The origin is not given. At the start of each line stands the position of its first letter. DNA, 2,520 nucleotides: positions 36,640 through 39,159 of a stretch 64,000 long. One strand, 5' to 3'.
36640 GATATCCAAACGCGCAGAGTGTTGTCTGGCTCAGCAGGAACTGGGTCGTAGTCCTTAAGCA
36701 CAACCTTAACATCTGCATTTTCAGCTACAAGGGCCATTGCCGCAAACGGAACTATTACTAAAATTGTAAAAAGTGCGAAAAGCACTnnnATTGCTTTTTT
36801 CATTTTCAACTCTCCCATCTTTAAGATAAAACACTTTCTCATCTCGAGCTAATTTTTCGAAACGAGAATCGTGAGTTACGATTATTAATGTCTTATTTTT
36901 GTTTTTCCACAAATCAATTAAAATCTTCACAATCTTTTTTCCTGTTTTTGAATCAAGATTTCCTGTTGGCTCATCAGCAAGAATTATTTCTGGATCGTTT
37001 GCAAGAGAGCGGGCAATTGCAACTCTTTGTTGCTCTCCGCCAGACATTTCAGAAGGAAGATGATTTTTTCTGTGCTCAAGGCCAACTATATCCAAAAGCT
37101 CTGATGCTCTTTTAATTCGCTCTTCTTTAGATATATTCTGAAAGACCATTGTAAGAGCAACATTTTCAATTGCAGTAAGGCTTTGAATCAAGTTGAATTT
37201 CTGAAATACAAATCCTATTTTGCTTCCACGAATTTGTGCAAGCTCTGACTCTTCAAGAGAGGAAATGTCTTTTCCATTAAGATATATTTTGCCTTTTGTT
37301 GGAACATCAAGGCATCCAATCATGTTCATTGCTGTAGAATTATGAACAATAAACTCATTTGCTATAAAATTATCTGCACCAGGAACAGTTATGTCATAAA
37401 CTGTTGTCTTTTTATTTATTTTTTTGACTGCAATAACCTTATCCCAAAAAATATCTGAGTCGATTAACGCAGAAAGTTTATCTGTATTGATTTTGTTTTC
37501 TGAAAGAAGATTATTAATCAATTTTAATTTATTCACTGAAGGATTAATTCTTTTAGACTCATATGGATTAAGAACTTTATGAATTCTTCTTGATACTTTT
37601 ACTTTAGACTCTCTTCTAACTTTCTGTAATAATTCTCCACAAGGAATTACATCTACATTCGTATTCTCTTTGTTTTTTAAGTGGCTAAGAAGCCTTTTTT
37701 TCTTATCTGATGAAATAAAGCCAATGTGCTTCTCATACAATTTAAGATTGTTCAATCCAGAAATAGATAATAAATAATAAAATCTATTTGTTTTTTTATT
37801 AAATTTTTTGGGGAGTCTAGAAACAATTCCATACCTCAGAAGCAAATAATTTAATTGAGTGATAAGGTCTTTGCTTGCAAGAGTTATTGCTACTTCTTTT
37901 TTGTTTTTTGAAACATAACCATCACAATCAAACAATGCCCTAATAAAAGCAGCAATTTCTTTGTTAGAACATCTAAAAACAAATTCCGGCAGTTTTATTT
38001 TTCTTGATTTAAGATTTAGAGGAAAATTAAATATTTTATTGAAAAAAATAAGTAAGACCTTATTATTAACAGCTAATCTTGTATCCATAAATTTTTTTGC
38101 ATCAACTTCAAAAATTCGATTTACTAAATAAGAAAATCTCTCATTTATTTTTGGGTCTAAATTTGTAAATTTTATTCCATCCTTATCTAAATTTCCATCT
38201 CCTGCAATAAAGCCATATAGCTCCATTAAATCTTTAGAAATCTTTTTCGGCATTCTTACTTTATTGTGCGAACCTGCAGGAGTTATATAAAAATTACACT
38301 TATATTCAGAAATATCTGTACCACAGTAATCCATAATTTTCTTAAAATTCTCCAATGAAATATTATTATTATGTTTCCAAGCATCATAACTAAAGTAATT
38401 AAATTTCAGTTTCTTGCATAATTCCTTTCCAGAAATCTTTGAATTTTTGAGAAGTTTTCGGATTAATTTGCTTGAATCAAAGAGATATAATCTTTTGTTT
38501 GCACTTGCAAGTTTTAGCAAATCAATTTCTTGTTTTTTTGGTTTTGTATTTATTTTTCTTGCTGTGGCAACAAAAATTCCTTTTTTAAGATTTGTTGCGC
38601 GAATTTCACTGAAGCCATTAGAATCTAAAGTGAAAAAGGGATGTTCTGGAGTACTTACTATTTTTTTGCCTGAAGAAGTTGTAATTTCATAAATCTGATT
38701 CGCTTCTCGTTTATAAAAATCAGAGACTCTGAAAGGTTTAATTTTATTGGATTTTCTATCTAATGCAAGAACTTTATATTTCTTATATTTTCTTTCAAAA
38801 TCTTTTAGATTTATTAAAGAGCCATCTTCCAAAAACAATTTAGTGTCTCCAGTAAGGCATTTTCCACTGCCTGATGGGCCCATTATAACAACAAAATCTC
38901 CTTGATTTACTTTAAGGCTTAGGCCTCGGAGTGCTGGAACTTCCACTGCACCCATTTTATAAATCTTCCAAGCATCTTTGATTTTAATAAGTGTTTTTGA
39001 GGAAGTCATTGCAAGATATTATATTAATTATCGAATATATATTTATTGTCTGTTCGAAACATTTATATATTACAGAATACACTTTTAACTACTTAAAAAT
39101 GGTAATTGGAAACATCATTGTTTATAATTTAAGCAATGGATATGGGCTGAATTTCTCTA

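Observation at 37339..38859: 507-aa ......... intein splitting the Walker A P-loop of an ABC-transporter ATPase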

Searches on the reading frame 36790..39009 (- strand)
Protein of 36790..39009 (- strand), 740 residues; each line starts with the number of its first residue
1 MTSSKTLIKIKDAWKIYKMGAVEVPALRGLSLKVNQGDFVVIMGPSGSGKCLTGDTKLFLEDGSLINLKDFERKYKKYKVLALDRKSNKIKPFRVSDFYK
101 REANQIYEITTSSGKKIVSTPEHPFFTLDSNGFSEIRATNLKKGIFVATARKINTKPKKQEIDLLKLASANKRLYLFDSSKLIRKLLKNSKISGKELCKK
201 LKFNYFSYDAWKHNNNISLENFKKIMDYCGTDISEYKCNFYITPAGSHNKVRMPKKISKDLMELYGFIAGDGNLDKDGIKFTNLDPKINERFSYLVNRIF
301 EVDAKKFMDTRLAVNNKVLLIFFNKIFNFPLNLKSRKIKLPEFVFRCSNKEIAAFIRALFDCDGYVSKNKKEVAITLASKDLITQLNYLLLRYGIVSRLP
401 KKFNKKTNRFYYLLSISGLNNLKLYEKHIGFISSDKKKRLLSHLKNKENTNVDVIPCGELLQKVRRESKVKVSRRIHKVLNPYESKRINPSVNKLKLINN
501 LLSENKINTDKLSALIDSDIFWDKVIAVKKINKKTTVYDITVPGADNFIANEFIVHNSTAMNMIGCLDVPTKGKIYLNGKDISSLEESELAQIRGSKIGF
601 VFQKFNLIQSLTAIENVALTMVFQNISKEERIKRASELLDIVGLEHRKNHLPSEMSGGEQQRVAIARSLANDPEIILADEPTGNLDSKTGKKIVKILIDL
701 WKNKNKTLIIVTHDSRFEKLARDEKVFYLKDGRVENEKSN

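Call 6: find_homologous_proteins(query=window:36790-39009:-, max_evalue=1e-10)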
Query window:36790-39009:- (740 aa): 320 proteins with E <= 1e-10 among 8000 candidates; the best 120 are listed.
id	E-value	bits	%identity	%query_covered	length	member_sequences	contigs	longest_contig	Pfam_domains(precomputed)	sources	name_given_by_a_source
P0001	0.0e+0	1624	100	100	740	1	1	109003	PF00005.34,PF14528.12,PF02463.26,PF14890.12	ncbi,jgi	-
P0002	8.2e-257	872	55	99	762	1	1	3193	PF00005.34,PF14528.12,PF02463.26,PF14890.12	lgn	-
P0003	3.0e-252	857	53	99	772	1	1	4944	PF00005.34,PF14528.12,PF14890.12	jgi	jgi:putative ABC transport system ATP-binding protein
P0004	3.7e-251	854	54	98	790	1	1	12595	PF00005.34,PF14528.12,PF14890.12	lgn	-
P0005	4.7e-250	850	54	99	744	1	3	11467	PF00005.34,PF14528.12,PF01079.26,PF14890.12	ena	-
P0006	9.0e-249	846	51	100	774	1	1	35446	PF00005.34,PF14528.12,PF14890.12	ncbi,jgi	jgi:putative ABC transport system ATP-binding protein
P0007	1.0e-246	839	54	98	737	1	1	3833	PF00005.34,PF14528.12,PF14890.12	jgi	-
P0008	1.6e-245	835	51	99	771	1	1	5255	PF00005.34,PF14528.12,PF14890.12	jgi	jgi:putative ABC transport system ATP-binding protein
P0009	2.0e-240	818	53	98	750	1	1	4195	PF00005.34,PF14528.12,PF02463.26,PF14890.12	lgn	-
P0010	2.7e-239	814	54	99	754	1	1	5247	PF00005.34,PF14528.12,PF02463.26,PF13304.13,PF14890.12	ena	-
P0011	1.4e-237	809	52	100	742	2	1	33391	PF00005.34,PF14528.12,PF02463.26,PF14890.12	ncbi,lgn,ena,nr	ncbi:hypothetical protein CMI38_00780 [Candidatus Pacearchaeota archaeon]|nr:hypothetical protein [C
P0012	1.3e-233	796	51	99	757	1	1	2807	PF00005.34,PF14528.12,PF14890.12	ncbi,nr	ncbi:ATP-binding cassette domain-containing protein [Candidatus Woesearchaeota archaeon]|nr:ATP-bind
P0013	7.9e-232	790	52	99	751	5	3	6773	PF00005.34,PF14528.12,PF02463.26,PF14890.12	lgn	-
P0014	1.9e-229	782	52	99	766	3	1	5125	PF00005.34,PF14528.12,PF02463.26,PF14890.12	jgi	jgi:putative ABC transport system ATP-binding protein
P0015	1.1e-227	776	51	99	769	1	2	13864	PF00005.34,PF14528.12,PF02463.26,PF14890.12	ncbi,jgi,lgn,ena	-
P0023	3.3e-221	755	50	99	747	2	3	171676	PF00005.34,PF14528.12,PF01079.26,PF14890.12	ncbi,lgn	-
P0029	2.1e-62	230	61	13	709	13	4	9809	PF00005.34,PF14528.12,PF14890.12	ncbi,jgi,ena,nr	ncbi:ATP-binding cassette domain-containing protein [Candidatus Woesearchaeota archaeon]|nr:ATP-bind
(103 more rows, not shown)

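Call 26: find_encoding_contigs(protein=P0001, flank=3000, max_places=3)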
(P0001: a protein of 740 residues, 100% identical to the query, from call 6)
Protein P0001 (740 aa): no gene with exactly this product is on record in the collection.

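Call 52: list_cluster_members(proteins=[P0001, P0006, P0011, P0023, P0029, P0122, P0123])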
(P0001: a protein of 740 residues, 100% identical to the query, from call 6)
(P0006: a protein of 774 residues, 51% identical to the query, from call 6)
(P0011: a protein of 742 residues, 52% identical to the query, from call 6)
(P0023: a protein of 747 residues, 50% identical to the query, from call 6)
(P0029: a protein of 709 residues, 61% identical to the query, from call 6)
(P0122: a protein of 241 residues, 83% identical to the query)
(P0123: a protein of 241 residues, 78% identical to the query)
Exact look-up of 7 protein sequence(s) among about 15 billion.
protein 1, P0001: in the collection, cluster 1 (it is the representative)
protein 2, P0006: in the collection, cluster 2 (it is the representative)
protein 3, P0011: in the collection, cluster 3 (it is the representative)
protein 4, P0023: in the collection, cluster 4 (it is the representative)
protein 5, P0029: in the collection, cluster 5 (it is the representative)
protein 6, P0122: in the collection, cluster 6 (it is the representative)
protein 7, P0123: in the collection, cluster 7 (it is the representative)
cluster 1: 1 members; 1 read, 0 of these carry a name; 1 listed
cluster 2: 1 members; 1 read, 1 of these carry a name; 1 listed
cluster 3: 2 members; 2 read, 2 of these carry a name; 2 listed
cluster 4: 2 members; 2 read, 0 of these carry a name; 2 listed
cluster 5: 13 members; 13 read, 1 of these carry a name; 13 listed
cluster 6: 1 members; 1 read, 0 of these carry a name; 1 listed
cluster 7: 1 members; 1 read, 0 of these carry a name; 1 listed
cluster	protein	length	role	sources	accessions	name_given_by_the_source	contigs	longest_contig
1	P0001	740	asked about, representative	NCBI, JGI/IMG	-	-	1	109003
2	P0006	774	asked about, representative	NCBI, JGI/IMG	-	putative ABC transport system ATP-binding protein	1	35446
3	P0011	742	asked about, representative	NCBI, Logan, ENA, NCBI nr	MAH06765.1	hypothetical protein CMI38_00780 [Candidatus Pacearchaeota archaeon] | hypothetical protein [Candidatus Pacearchaeota archaeon]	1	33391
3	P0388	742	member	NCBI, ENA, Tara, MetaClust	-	strand:+ start:1369 stop:3597 length:2229 start_codon:yes stop_codon:yes ... | TARA_039_MES_0.1-0.22_scaffold27134_2_gene32338 COG1136 K02003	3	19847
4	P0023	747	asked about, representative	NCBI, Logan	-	-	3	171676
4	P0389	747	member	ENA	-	-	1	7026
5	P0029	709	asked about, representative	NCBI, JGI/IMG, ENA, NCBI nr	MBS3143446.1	ATP-binding cassette domain-containing protein [Candidatus Woesearchaeota archaeon]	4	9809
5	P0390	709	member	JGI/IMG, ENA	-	-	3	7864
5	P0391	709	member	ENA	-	-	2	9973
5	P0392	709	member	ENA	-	-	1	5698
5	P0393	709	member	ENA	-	-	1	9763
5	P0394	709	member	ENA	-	-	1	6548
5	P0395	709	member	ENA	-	-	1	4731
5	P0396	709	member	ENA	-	-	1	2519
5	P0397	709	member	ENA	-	-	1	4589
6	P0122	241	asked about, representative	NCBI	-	-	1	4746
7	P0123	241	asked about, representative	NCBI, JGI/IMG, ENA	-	-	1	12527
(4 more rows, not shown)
